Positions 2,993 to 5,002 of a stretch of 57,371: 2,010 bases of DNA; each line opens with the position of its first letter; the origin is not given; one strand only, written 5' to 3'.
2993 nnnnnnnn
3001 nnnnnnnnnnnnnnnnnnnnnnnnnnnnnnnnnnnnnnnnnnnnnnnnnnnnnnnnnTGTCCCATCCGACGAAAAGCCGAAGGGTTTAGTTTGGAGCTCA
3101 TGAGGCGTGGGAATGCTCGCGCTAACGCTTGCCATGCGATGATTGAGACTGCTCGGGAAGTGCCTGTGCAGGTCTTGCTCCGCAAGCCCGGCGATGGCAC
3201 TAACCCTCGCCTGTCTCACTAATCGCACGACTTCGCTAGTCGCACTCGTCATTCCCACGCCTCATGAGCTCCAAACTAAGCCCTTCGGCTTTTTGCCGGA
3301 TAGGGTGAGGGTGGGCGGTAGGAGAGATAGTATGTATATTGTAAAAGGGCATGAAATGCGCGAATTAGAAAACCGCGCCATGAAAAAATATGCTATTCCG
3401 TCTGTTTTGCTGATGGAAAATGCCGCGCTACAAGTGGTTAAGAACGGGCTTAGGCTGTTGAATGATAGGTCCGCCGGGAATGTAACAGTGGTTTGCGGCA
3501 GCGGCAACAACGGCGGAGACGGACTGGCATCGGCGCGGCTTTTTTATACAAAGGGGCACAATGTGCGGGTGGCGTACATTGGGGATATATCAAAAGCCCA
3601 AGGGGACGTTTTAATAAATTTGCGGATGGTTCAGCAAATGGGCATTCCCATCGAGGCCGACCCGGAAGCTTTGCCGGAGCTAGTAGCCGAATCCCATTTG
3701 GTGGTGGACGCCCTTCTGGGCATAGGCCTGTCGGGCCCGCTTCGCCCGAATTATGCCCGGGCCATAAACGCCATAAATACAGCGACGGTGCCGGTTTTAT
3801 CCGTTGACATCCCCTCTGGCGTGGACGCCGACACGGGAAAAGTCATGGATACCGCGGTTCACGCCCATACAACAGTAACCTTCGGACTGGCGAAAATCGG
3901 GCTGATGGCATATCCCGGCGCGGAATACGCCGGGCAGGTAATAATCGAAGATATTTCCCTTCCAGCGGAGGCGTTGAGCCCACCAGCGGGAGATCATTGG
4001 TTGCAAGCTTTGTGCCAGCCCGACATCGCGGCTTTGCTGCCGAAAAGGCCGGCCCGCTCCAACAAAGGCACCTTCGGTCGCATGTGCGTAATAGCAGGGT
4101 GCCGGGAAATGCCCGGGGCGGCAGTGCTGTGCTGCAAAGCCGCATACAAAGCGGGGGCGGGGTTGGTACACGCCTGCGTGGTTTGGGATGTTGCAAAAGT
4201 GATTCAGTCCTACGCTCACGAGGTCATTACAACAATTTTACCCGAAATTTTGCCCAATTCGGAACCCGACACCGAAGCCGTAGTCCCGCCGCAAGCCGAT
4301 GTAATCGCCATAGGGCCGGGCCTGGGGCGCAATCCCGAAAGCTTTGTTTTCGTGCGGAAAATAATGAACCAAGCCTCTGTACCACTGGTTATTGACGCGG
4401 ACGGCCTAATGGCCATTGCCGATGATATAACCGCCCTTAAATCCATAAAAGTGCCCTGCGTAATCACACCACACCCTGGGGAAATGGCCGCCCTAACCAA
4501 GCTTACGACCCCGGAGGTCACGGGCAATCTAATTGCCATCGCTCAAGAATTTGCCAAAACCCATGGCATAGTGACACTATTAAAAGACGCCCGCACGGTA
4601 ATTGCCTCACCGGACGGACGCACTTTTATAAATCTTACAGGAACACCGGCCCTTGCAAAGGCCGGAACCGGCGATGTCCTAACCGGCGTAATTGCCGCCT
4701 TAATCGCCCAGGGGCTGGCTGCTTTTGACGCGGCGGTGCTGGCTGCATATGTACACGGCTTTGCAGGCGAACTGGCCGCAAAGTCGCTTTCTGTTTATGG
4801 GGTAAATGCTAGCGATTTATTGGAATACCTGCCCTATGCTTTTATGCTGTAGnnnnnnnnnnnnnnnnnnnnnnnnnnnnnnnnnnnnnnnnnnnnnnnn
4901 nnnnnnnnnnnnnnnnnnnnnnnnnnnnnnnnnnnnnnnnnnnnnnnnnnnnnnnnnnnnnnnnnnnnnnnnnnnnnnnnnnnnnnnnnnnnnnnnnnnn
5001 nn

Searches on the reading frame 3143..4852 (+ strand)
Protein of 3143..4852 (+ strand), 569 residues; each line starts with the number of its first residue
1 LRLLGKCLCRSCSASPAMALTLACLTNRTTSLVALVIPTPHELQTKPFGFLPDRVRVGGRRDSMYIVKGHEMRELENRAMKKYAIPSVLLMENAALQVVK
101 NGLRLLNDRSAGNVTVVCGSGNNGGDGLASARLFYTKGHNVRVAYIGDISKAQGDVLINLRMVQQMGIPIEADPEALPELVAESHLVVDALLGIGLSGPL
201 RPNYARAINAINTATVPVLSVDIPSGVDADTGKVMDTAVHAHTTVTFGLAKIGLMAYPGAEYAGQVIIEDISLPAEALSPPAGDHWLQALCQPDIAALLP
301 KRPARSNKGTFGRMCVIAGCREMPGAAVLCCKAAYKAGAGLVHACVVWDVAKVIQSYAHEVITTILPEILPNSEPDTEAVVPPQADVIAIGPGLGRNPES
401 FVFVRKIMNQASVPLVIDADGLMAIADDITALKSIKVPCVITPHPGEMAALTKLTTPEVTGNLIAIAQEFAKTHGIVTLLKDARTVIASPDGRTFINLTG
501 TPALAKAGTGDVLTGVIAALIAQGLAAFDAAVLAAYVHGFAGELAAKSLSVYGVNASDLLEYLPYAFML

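Call 56: search_protein_families(library=pfam, proteins=[window:3143-4852:+], max_evalue=0.00001)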
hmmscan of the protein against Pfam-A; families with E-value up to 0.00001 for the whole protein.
window:3143-4852:+ (569 aa): 2 families
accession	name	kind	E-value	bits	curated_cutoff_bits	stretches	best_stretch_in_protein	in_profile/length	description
PF01256.23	Carb_kinase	-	1.8e-57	195.1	27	1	314-564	1-241/242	NAD(P)H-hydrate dehydratase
PF03853.21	YjeF_N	-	4.3e-47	160.6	24.9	1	90-253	4-169/169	YjeF-related protein N-terminus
